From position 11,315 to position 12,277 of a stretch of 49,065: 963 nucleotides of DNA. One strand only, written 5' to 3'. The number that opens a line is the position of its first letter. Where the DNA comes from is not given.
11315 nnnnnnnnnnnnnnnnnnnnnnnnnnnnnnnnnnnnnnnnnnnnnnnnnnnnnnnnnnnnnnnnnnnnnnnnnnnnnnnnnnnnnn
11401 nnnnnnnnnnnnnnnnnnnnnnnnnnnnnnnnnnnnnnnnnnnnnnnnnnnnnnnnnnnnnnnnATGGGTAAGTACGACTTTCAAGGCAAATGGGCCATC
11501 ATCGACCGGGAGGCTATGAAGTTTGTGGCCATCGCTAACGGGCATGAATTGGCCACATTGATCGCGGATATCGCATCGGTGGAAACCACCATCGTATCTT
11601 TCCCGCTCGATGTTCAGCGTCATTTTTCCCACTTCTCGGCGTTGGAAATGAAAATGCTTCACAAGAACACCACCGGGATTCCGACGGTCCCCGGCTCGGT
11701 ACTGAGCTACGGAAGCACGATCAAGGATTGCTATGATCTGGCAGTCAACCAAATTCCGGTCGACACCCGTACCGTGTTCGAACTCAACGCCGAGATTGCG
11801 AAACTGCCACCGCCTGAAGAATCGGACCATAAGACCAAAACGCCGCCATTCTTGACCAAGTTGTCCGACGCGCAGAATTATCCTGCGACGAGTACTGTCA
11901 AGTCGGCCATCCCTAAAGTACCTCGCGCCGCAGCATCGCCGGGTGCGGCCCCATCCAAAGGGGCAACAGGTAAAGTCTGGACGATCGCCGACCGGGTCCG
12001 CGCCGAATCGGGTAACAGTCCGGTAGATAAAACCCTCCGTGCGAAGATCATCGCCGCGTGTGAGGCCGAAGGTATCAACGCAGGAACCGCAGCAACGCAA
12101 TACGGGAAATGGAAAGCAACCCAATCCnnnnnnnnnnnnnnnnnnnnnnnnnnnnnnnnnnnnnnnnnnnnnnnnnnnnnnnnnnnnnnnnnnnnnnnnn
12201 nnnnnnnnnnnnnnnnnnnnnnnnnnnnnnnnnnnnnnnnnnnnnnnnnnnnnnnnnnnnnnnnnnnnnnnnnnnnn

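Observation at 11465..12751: A ~50-aa C-terminal module (K-V/L-W-x-IAD ... R-x-x-V/I-I ... G-I ... T-x-x-TQY-x-x-W) shared by three otherwise unrelated proteins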

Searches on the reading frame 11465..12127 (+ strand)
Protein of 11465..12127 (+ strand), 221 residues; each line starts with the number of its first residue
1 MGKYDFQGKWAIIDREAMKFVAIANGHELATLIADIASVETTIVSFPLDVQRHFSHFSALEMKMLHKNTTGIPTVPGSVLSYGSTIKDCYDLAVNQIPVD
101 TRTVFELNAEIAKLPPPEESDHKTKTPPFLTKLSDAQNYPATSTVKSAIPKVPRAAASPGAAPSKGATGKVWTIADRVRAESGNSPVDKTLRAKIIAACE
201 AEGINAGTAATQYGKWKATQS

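Call 3: search_protein_families(library=pfam, proteins=[window:11465-12127:+], max_evalue=1)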
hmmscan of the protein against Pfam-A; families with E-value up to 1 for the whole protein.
window:11465-12127:+ (221 aa): 1 family
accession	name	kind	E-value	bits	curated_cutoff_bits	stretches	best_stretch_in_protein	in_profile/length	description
PF00787.29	PX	-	0.17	12.9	21.6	1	46-78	7-40/84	PX domain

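Call 4: search_protein_families(library=phrogs, proteins=[window:11465-12127:+], max_evalue=1)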
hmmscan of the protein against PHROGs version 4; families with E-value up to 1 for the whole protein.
window:11465-12127:+ (221 aa): 3 families
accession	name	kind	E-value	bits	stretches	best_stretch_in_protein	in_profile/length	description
phrog_7864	-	unknown function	1.1e-24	88.5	2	143-219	158-239/242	-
phrog_18634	-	unknown function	4e-05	24.7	1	163-217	99-150/175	-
phrog_22313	-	unknown function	0.011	16.3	1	155-218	140-198/204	-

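Call 64: search_protein_families(library=ncbifam, proteins=[window:11465-12127:+], max_evalue=0.01)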
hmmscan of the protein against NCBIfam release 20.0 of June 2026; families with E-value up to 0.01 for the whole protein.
window:11465-12127:+ (221 aa): 0 families

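Call 74: find_homologous_proteins(query=window:11465-12127:+, max_evalue=0.001)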
Query window:11465-12127:+ (221 aa): 27 proteins with E <= 0.001 among 465 candidates.
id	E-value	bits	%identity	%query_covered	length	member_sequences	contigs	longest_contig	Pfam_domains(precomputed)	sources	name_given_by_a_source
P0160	1.2e-140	484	99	100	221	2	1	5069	-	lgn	-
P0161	2.8e-101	356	72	100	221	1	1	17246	-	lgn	-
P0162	7.1e-86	305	63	99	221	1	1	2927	-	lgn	-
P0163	1.2e-61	226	54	96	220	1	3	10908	-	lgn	-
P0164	5.4e-58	214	51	96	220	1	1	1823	-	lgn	-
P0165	6.4e-51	191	50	94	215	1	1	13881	-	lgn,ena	-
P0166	1.5e-50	190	47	96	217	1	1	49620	-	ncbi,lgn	-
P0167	8.4e-50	187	51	96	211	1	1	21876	-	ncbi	-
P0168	9.0e-49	184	48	96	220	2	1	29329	-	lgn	-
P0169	1.9e-47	180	47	96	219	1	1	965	-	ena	-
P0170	5.1e-47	178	44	96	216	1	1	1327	-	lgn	-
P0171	1.1e-46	177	46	97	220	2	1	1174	-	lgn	-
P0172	2.1e-43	167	46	96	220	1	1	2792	-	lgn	-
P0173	2.4e-43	166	46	98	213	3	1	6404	-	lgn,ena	-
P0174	2.5e-15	75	61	31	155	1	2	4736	-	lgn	-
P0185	2.3e-7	49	28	95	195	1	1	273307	-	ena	-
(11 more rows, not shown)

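Call 89: predict_structure(alignment_id=A5)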
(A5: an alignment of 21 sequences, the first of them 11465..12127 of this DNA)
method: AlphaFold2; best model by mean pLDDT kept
length: 221 residues; sequences in the alignment: 21
mean_pLDDT: 78.5   pTM: 0.48
mean pLDDT of the five models: 78.5, 78.1, 77.3, 76.3, 75.7
residues with pLDDT >= 90: 64; 70-90: 96; 50-70: 42; < 50: 19
segments of 3 or more residues with pLDDT < 50: 1-5, 145-147, 154-159
pLDDT, mean of each block of 10 residues (from residue 1): 59 93 92 85 90 91 92 74 90 91 90 77 64 58 48 46 67 86 80 88 86 83 60
secondary structure, 60 per line:
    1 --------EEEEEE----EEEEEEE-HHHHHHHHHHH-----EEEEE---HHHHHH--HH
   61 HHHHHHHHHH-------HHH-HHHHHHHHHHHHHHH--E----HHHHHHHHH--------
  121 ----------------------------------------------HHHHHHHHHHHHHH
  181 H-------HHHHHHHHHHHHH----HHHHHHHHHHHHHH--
elements in order: E9-14 E19-25 H27-37 E43-47 H51-56 H59-70 H82-96 H104-112 H167-181 H189-201 H206-219

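Call 93: fold_search(model_id=the predicted structure, library=pdb)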
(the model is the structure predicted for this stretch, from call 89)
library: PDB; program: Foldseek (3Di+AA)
matches with E <= 10: 8; with E <= 0.001: 0
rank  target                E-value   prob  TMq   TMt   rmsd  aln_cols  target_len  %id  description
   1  9fpy_I                2.1e+00  0.05  0.13  0.06  21.7       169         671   12  Structure of the complete Vaccinia DNA-dependent RNA polymerase complex assembly intermediate 3 (released 2025-06-25)
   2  7amv_I                2.1e+00  0.04  0.12  0.06  21.4       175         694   14  Atomic structure of the poxvirus transcription pre-initiation complex in the initially melted state (released 2021-10-06)
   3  8z9y_E                3.3e+00  0.03  0.12  0.08  17.2       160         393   19  Cryo-EM Structure of the Arabidopsis thaliana TIC Complex (released 2024-11-27)
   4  7aoh_I                4.3e+00  0.02  0.12  0.06  29.5       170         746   15  Atomic structure of the poxvirus late initially transcribing complex (released 2021-10-06)
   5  7nvu_M                7.8e+00  0.01  0.11  0.09  21.6       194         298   12  RNA polymerase II core pre-initiation complex with open promoter DNA (released 2021-05-05)
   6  2ebi_MODEL_1_A        8.2e+00  0.13  0.18  0.39   6.5        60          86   12  Arabidopsis GT-1 DNA-binding domain with T133D phosphomimetic mutation (released 2008-02-19)
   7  4f0t_B                9.1e+00  0.01  0.09  0.11  14.5        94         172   17  X-Ray Crystal Structure of Phycocyanin from Synechocystis sp. PCC 6803 (released 2013-03-06)
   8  8wak_R                9.6e+00  0.01  0.11  0.09  21.6       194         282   12  Structure of transcribing complex 2 (TC2), the initially transcribing complex with Pol II positioned 2nt downstream of (released 2023-12-06)

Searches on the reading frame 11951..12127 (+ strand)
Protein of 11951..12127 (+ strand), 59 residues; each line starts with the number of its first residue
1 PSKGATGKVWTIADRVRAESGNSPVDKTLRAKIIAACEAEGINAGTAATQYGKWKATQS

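Call 13: find_homologous_proteins(query=A1, max_evalue=0.001)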
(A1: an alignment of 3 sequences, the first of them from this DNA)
Query A1 (3 sequences) (59 aa, profile of the alignment): 9 proteins with E <= 0.001 among 19 candidates.
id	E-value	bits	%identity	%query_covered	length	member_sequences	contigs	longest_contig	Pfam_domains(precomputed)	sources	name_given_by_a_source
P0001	5.0e-11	60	53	86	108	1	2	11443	-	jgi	-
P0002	1.6e-10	59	47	86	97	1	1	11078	-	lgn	-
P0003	1.9e-9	55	52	85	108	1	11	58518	-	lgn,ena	-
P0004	2.8e-9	55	50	85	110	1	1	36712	-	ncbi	-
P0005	1.1e-8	53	43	85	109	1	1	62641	-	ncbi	-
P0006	6.0e-8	50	44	85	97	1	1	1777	-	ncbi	-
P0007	7.3e-6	44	44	93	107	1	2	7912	-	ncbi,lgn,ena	-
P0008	9.1e-6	43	45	93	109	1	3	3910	-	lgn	-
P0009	1.6e-4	39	44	85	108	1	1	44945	-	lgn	-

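Call 15: find_encoding_contigs(protein=P0005, flank=8000, max_places=3)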
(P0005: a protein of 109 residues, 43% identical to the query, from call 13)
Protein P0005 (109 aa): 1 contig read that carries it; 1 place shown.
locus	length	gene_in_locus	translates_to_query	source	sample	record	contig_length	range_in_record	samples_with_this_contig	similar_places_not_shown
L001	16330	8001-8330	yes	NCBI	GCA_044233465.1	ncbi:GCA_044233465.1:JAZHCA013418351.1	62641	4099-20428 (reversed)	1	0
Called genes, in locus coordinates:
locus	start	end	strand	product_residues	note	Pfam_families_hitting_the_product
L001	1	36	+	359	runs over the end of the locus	-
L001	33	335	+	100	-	-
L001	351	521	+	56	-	-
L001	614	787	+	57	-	-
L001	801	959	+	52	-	-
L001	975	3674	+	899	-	PF00270:DEAD, PF04851:ResIII, PF00271:Helicase_C, PF14528:LAGLIDADG_3 (faint)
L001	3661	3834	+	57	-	-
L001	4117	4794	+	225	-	PF01469:Pentapeptide_2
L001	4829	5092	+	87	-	-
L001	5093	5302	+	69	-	-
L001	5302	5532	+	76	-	-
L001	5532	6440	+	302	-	-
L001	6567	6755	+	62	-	-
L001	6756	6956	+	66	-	-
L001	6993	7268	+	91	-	-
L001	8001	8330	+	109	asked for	-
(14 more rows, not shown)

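Call 16: find_encoding_contigs(protein=P0003, flank=8000, max_places=3)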
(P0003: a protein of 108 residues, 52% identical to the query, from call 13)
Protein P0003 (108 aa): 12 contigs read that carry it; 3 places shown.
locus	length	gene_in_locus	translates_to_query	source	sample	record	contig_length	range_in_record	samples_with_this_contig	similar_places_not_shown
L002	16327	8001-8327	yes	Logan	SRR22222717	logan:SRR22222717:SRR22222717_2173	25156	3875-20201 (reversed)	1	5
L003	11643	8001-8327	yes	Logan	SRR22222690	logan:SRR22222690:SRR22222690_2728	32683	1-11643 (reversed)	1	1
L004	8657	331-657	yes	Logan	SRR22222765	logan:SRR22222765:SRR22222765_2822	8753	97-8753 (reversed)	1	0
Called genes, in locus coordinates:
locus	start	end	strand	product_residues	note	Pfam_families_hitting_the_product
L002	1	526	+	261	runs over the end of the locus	PF02511:Thy1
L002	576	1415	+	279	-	PF13479:AAA_24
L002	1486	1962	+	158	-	PF01844:HNH, PF14279:HNH_5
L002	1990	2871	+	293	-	PF05037:DUF669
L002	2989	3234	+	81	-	PF23858:DUF7220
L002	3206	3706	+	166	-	-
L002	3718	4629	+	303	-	-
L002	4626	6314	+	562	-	PF00270:DEAD, PF04851:ResIII, PF00271:Helicase_C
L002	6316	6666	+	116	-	-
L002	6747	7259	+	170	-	-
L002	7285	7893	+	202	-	-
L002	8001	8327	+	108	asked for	-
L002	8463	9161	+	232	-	PF04055:Radical_SAM (weak)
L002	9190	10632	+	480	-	PF00733:Asn_synthase (weak), PF06508:QueC, PF00961:LAGLIDADG_1 (faint), PF06508:QueC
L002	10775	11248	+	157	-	PF01242:PTPS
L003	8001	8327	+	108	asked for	-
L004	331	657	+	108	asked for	-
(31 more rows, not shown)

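Call 64: search_protein_families(library=ncbifam, proteins=[P0003], max_evalue=0.01)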
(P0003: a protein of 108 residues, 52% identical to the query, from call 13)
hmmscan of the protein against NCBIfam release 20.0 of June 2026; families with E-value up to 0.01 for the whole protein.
P0003 (108 aa): 0 families
